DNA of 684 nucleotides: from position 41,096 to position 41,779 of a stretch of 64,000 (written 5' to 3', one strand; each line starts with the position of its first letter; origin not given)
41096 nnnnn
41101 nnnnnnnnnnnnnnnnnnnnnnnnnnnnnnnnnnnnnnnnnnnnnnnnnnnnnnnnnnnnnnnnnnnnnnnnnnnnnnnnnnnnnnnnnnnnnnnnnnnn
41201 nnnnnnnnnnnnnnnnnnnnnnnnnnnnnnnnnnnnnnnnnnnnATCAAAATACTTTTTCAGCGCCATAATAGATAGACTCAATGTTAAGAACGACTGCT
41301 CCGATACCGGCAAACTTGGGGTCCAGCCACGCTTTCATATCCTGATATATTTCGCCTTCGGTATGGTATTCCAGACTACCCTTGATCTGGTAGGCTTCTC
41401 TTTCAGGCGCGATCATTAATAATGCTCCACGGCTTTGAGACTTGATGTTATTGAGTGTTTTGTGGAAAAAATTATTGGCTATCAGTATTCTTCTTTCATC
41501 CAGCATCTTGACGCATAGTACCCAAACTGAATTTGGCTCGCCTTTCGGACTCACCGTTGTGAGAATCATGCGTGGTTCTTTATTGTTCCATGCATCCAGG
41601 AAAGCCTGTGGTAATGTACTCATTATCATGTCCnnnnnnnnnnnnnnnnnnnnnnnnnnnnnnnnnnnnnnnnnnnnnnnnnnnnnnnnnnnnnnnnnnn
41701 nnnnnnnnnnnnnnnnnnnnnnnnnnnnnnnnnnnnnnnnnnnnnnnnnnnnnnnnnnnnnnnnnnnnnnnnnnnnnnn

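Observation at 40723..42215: Three-gene insertion (secreted protein, PNPOx-fold protein, heme-c Tll0287-like protein) inside the otherwise conserved lptD-surA-pdxA-rsmA-apaG-apaH operon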

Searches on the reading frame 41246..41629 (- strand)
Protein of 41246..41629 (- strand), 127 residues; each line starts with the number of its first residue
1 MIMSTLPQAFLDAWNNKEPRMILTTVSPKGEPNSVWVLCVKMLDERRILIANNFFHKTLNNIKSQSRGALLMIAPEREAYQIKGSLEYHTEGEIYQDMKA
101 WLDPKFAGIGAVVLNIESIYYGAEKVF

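Call 3: search_protein_families(library=pfam, proteins=[window:41246-41629:-], max_evalue=0.01)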
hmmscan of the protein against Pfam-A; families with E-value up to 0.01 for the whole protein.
window:41246-41629:- (127 aa): 1 family
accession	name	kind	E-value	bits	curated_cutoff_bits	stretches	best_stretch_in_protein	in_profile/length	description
PF01243.27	PNPOx_N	-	7.3e-14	52.6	28.1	1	12-102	6-97/120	Pyridoxamine 5'-phosphate oxidase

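Call 4: search_protein_families(library=ncbifam, proteins=[window:41246-41629:-], max_evalue=0.1)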
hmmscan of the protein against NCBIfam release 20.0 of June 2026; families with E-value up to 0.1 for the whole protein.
window:41246-41629:- (127 aa): 6 families
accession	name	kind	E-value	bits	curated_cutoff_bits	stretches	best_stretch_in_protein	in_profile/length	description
TIGR04025.1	PPOX_FMN_DR2398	subfamily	0.00026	20.2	170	1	25-122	48-142/197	MSMEG_1061 family FMN-dependent PPOX-type flavoprotein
TIGR03618.1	Rv1155_F420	subfamily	0.0016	18.7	79.05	1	17-97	7-89/127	TIGR03618 family F420-dependent PPOX class oxidoreductase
NF004231.0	PRK05679.1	subfamily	0.01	15.2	129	1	17-90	44-117/213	pyridoxal 5'-phosphate synthase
TIGR00558.3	pdxH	equivalog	0.023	14.3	180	1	17-87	20-90/190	pyridoxamine 5'-phosphate oxidase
NF005232.0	PRK06733.1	equivalog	0.028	14.3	93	1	5-91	8-93/151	hypothetical protein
TIGR04110.1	heme_HutZ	equivalog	0.055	13.2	225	1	17-82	21-84/168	heme utilization protein HutZ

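Call 9: find_homologous_proteins(query=window:41246-41629:-, max_evalue=0.00001)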
Query window:41246-41629:- (127 aa): 121 proteins with E <= 0.00001 among 123 candidates; the best 120 are listed.
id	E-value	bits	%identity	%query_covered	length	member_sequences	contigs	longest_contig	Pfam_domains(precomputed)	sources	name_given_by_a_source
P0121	6.5e-78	277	100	98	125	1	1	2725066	PF01243.28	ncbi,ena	-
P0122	1.7e-76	272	98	98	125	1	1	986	PF01243.28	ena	-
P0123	1.6e-73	262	94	98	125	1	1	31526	PF01243.28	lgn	-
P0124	2.0e-65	236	85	98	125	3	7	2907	PF01243.28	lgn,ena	-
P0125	2.3e-65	236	83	98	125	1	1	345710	PF01243.28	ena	-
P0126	2.8e-65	236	83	98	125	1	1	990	PF01243.28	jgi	-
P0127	3.8e-65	235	83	98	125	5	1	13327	PF01243.28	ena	-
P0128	1.6e-64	233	83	98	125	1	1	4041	PF01243.28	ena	-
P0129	4.0e-64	232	82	98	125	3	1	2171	PF01243.28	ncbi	-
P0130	7.2e-64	231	82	98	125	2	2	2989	PF01243.28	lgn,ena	-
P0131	9.2e-64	231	82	98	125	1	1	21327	PF01243.28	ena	-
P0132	1.3e-63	231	82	98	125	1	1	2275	PF01243.28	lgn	-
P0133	1.9e-63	230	82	98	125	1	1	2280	PF01243.28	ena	-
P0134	3.3e-63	229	80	98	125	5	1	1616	PF01243.28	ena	-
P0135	3.7e-63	229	79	98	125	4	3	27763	PF01243.28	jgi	-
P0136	7.2e-63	228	81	98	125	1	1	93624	PF01243.28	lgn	-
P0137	2.4e-62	226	82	98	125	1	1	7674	PF01243.28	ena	-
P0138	2.5e-62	226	81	98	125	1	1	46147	PF01243.28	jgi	jgi:predicted pyridoxine 5'-phosphate oxidase superfamily flavin-nucleotide-binding protein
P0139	3.2e-62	226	81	98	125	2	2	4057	PF01243.28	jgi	jgi:uncharacterized protein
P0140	3.7e-62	226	80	98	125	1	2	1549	PF01243.28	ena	-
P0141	4.2e-62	226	81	98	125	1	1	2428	PF01243.28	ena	-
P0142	4.6e-62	226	80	98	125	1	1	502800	PF01243.28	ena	-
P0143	5.8e-62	225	83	98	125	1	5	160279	PF01243.28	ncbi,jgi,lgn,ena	-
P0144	1.2e-61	224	80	98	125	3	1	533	PF01243.28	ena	-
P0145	1.4e-61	224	81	98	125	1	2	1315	PF01243.28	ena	-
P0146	1.5e-61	224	81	98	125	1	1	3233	PF01243.28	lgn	-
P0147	2.3e-61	223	79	98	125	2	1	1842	PF01243.28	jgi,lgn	-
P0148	2.7e-61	223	78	98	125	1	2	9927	PF01243.28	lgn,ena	-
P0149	3.0e-61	223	79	98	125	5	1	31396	PF01243.28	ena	-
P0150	3.6e-61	223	80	98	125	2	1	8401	PF01243.28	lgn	-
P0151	3.8e-61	223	79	98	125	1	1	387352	PF01243.28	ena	-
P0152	4.7e-61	222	78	98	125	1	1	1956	PF01243.28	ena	-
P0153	6.3e-61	222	79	98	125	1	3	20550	PF01243.28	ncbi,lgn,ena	-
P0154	8.6e-61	221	80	98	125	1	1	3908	PF01243.28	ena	-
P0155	9.2e-61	221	77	98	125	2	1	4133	PF01243.28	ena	-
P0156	1.0e-60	221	79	98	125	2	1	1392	PF01243.28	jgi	jgi:predicted pyridoxine 5'-phosphate oxidase superfamily flavin-nucleotide-binding protein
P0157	1.2e-60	221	77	98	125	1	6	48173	PF01243.28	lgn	-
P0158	1.7e-60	220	78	98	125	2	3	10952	PF01243.28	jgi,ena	jgi:predicted pyridoxine 5'-phosphate oxidase superfamily flavin-nucleotide-binding protein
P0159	1.7e-60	220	81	98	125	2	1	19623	PF01243.28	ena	-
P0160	2.2e-60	220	75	98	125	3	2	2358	PF01243.28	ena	-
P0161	2.3e-60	220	78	98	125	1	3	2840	PF01243.28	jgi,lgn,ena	-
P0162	3.6e-60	219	78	98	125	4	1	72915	PF01243.28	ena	-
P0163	4.3e-60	219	75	98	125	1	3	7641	PF01243.28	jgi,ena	-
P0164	6.1e-60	219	78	98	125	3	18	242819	PF01243.28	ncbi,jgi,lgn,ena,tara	jgi:predicted pyridoxine 5'-phosphate oxidase superfamily flavin-nucleotide-binding protein|tara:str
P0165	6.2e-60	219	78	98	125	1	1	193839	PF01243.28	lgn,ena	-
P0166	6.9e-60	218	78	98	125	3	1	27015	PF01243.28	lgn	-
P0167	9.4e-60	218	79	98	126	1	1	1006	PF01243.28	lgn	-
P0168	1.1e-59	218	78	98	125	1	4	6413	PF01243.28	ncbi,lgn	-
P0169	1.1e-59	218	77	98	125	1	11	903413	PF01243.28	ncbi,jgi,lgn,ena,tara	tara:strand:+ start:779 stop:1156 length:378 start_codon:yes stop_codon:yes gene_type:complete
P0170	1.5e-59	217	77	98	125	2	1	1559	PF01243.28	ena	-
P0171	1.9e-59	217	77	98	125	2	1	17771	PF01243.28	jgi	jgi:predicted pyridoxine 5'-phosphate oxidase superfamily flavin-nucleotide-binding protein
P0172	2.0e-59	217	77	98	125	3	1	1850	PF01243.28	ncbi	-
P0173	3.9e-59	216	77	98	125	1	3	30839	PF01243.28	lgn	-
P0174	4.9e-59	216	75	98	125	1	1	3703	PF01243.28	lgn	-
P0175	6.3e-59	215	76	98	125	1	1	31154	PF01243.28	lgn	-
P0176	1.5e-58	214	75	98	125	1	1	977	PF01243.28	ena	-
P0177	1.7e-58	214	76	98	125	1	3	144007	PF01243.28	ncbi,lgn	ncbi:MAG: pyridoxamine 5'-phosphate oxidase family protein [Gammaproteobacteria bacterium]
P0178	1.7e-58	214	77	98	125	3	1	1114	PF01243.28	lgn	-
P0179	2.1e-58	214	77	98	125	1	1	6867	PF01243.28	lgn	-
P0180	2.4e-58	214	76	98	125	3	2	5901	PF01243.28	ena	-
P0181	2.7e-58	213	75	98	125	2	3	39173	PF01243.28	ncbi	-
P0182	3.5e-58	213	75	98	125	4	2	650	PF01243.28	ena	-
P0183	3.8e-58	213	76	98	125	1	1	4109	PF01243.28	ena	-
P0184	7.2e-58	212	76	98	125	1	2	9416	PF01243.28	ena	-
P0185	9.0e-57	208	73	98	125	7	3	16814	PF01243.28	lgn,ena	-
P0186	1.2e-56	208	74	98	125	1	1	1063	PF01243.28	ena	-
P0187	2.3e-56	207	74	98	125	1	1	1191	PF01243.28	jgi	-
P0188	2.4e-56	207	75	98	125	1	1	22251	PF01243.28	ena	-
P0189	2.6e-56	207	74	98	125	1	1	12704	PF01243.28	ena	-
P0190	5.0e-56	206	74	98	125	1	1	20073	PF01243.28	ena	-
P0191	8.7e-56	205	74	98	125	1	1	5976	PF01243.28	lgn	-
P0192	3.3e-55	203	74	98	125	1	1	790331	PF01243.28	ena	-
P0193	3.6e-55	203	70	98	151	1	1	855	PF01243.28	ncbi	-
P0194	4.1e-55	203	72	98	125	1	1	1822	PF01243.28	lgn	-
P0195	1.1e-54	202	72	98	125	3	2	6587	PF01243.28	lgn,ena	-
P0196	2.2e-54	201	70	98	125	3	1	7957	PF01243.28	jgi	jgi:predicted pyridoxine 5'-phosphate oxidase superfamily flavin-nucleotide-binding protein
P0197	2.8e-54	200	71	98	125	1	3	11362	PF01243.28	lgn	-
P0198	4.4e-54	200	72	98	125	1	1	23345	PF01243.28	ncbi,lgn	ncbi:MAG: pyridoxamine 5'-phosphate oxidase family protein [Pseudomonadota bacterium]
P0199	1.7e-53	198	70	98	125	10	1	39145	PF01243.28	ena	-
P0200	7.6e-52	193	70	98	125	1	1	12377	PF01243.28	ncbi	ncbi:MAG: pyridoxamine 5'-phosphate oxidase family protein [Pseudomonadota bacterium]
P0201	4.1e-51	190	66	98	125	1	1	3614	PF01243.28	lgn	-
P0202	5.7e-51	190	68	98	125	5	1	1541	PF01243.28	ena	-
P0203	1.4e-48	182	61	98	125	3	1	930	PF01243.28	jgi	jgi:hypothetical protein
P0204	6.4e-48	180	62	98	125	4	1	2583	PF01243.28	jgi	-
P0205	9.4e-47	176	65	98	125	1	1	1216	PF01243.28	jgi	jgi:predicted pyridoxine 5'-phosphate oxidase superfamily flavin-nucleotide-binding protein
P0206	1.5e-46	175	64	94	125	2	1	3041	PF01243.28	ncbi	ncbi:MAG: pyridoxamine 5'-phosphate oxidase family protein [Pseudomonadota bacterium]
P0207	1.6e-46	175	60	99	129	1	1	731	PF01243.28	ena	-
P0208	2.6e-46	175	61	98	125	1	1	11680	PF01243.28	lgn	-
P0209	2.7e-46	175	61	98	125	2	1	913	PF01243.28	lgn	-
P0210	3.4e-46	174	75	84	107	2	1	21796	PF01243.28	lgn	-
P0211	4.9e-46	174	61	98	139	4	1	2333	PF01243.28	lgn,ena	-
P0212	7.9e-46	173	59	98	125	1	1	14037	PF01243.28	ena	-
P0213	8.9e-46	173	61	98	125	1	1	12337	PF01243.28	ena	-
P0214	2.1e-45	172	61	98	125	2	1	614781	PF01243.28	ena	-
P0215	2.1e-45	172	63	97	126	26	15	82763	PF01243.28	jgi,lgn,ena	-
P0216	2.2e-45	172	60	98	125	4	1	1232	PF01243.28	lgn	-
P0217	9.7e-45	170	61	98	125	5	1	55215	PF01243.28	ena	-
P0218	2.2e-44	168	60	98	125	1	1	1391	PF01243.28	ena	-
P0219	2.6e-44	168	60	98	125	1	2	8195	PF01243.28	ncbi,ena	-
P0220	2.6e-44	168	60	98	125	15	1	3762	PF01243.28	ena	-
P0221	5.5e-44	167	60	98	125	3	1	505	PF01243.28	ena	-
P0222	1.0e-43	166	60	98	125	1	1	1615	PF01243.28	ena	-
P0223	1.1e-43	166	62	97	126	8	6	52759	PF01243.28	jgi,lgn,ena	-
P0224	1.7e-43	166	60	98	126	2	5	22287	PF01243.28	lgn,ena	-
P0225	2.1e-43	165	60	98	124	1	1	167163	PF01243.28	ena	-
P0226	2.6e-43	165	59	98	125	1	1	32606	PF01243.28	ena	-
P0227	3.7e-43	164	59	98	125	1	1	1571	PF01243.28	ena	-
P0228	4.5e-43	164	58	98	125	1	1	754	PF01243.28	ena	-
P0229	4.7e-43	164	59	98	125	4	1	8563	PF01243.28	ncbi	ncbi:MAG: pyridoxamine 5'-phosphate oxidase family protein [Gammaproteobacteria bacterium]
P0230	5.2e-43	164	58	98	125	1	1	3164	PF01243.28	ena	-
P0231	1.3e-42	163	59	98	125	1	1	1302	PF01243.28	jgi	jgi:predicted pyridoxine 5'-phosphate oxidase superfamily flavin-nucleotide-binding protein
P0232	1.4e-42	163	56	98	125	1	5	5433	PF01243.28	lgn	-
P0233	1.5e-42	162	58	98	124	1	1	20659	PF01243.28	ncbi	-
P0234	1.9e-42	162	59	97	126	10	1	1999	PF01243.28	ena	-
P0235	3.1e-42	161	56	98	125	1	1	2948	PF01243.28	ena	-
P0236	1.1e-41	160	61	94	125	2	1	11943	PF01243.28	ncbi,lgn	-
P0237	3.5e-41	158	57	98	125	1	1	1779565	PF01243.28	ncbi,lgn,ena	-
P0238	5.2e-38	148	70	77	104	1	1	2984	PF01243.28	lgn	-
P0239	9.1e-33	131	46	98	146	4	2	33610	PF01243.28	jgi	-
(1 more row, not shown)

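Call 19: search_solved_structures(query=window:41246-41629:-, max_evalue=1, show_alignments=3)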
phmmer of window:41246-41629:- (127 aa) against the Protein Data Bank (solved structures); distinct sequences matched with E-value up to 1: 14.
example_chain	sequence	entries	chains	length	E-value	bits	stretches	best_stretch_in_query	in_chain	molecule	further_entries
5esc_A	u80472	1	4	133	1.1e-05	28.8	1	10-120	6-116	HupZ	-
7kpz_A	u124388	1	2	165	1.9e-05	28.1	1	10-120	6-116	HupZ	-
7kq2_A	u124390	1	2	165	2.3e-05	27.8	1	10-112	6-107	HupZ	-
2e83_A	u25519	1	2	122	0.06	16.7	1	6-96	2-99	FMN-binding protein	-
3awh_A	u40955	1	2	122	0.076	16.4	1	6-96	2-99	FMN-binding protein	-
3vy5_A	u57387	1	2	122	0.14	15.6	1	6-96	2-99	FMN-binding protein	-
1wli_A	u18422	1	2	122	0.17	15.3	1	6-98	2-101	FMN-binding protein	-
3amf_A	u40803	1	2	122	0.17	15.3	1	6-96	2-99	FMN-binding protein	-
1axj_A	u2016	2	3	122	0.19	15.1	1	6-96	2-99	FMN-BINDING PROTEIN | PROTEIN (FMN-BINDING PROTEIN)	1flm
3vy2_A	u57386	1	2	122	0.19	15.1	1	6-96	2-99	FMN-binding protein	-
1wlk_A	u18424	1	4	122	0.19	15.1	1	6-96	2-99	FMN-binding protein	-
3a20_A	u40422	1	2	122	0.19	15.1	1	6-96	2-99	FMN-binding protein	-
3a6r_A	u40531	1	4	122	0.21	15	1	6-96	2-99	FMN-binding protein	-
3a6q_A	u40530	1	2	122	0.32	14.4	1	7-96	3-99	FMN-binding protein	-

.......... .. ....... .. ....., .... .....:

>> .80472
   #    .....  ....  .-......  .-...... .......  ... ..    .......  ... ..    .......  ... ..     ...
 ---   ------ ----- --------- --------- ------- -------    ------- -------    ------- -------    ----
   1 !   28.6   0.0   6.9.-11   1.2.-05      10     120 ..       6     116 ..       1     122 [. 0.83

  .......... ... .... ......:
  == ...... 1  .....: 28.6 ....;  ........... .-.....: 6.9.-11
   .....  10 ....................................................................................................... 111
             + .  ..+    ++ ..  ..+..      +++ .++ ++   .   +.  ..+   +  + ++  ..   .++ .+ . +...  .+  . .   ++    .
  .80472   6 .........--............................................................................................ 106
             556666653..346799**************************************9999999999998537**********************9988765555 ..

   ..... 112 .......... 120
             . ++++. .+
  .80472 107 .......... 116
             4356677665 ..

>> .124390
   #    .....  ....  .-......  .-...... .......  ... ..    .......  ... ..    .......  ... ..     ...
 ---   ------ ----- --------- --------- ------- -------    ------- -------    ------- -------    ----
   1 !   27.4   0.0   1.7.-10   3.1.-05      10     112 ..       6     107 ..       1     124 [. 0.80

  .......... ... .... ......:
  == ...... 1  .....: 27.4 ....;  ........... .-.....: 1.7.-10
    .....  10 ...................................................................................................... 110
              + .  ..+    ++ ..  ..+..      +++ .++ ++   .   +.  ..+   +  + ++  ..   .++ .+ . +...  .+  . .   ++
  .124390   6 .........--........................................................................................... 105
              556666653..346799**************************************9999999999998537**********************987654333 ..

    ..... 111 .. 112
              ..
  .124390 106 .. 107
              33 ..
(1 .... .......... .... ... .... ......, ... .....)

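Call 38: find_encoding_contigs(protein=P0237, flank=6000, max_places=2)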
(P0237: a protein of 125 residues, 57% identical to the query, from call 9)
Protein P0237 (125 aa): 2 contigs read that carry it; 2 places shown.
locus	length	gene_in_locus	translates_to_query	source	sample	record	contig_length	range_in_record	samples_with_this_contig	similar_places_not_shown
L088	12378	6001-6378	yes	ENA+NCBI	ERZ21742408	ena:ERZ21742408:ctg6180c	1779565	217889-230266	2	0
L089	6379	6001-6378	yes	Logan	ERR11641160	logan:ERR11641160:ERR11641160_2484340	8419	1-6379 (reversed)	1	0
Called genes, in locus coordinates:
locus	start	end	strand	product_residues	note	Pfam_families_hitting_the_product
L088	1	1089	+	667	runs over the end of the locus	PF03030:H_PPase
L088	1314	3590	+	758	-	PF19838:LptD_2 (weak), PF04453:LptD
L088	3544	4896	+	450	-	PF13623:SurA_N_2, PF13624:SurA_N_3, PF09312:SurA_N, PF13616:Rotamase_3, PF13145:Rotamase_2 (faint), PF00639:Rotamase, PF13616:Rotamase_3, PF00639:Rotamase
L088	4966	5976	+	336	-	PF04166:PdxA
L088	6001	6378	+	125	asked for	PF01243:PNPOx_N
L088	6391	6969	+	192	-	-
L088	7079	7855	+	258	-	PF00398:RrnaAD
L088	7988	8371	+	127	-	PF04379:DUF525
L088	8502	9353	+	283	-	PF00149:Metallophos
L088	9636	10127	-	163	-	PF00186:DHFR_1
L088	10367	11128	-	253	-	PF00303:Thymidylat_synt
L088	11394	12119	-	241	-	PF01790:LGT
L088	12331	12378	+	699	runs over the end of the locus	PF03190:Thioredox_DsbH, PF13899:Thioredoxin_7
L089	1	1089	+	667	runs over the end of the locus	PF03030:H_PPase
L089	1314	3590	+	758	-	PF19838:LptD_2 (weak), PF04453:LptD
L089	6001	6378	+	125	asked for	PF01243:PNPOx_N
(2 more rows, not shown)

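Call 39: find_encoding_contigs(protein=P0214, flank=6000, max_places=2)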
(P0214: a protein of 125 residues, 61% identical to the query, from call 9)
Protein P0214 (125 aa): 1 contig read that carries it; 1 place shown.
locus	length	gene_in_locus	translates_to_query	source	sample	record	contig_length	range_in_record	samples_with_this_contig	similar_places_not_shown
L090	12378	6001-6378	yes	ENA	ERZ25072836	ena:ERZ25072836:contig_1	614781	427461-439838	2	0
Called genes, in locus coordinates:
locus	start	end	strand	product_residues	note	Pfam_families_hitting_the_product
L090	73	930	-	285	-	PF25973:BSH_CzcB (faint)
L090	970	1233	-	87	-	-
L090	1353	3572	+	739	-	PF03968:LptD_N (faint), PF19838:LptD_2, PF04453:LptD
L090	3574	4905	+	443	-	PF13623:SurA_N_2 (weak), PF13624:SurA_N_3, PF09312:SurA_N, PF13145:Rotamase_2 (weak), PF13616:Rotamase_3, PF00639:Rotamase, PF13616:Rotamase_3, PF00639:Rotamase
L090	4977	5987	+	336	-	PF04166:PdxA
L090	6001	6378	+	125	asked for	PF01243:PNPOx_N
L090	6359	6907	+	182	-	-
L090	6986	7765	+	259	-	PF00398:RrnaAD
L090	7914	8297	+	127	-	PF04379:DUF525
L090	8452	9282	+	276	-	PF00149:Metallophos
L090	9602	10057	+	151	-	-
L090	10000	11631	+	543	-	PF00560:LRR_1 (faint), PF12799:LRR_4 (faint), PF13306:LRR_5 (weak), PF13855:LRR_8, PF23598:LRR_14 (weak), PF13855:LRR_8, PF03160:Calx-beta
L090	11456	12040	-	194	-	-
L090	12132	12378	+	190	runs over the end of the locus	-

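Call 49: search_solved_structures(query=A2, max_evalue=0.1, show_alignments=2)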
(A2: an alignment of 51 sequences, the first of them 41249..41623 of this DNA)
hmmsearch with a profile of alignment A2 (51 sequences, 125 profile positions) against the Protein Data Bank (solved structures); distinct sequences matched with E-value up to 0.1: 6.
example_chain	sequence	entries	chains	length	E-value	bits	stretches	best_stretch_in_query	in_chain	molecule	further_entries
5esc_A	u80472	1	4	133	4.3e-07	33.3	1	17-118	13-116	HupZ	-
7kpz_A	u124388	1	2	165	8e-07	32.4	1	17-118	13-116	HupZ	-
7kq2_A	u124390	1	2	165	1.6e-06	31.4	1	17-118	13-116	HupZ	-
3in6_A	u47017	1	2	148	5.4e-05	26.5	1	18-117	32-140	FMN-binding protein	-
2htd_A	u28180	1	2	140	0.024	17.9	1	15-118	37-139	Predicted flavin-nucleotide-binding protein from COG3576 family structurally related to py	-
3tgv_A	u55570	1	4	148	0.073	16.4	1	10-80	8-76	Heme-binding protein HutZ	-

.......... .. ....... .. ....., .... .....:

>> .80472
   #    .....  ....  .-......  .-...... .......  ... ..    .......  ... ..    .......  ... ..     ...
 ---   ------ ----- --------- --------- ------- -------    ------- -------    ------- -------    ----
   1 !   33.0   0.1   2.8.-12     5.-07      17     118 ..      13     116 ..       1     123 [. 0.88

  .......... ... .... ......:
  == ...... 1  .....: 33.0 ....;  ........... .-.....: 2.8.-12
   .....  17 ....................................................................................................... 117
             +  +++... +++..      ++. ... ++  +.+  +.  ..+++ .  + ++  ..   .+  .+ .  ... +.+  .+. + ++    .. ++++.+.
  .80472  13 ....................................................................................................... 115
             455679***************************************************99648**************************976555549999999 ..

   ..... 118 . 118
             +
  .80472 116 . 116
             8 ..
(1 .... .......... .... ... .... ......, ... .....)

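Call 59: predict_structure(alignment_id=A2)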
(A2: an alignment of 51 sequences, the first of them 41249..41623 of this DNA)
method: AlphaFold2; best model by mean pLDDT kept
length: 125 residues; sequences in the alignment: 51
mean_pLDDT: 93.1   pTM: 0.86
mean pLDDT of the five models: 93.1, 91.9, 91.6, 91.3, 90.5
residues with pLDDT >= 90: 101; 70-90: 23; 50-70: 1; < 50: 0
segments of 3 or more residues with pLDDT < 50: none
pLDDT, mean of each block of 10 residues (from residue 1): 89 94 93 94 95 89 94 90 96 94 91 96 94
secondary structure, 60 per line:
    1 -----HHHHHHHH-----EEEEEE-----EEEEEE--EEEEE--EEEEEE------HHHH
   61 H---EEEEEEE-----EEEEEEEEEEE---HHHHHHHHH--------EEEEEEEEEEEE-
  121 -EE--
elements in order: H6-13 E19-24 E30-35 E38-42 E45-50 H57-61 E65-71 E77-87 H91-99 E108-119
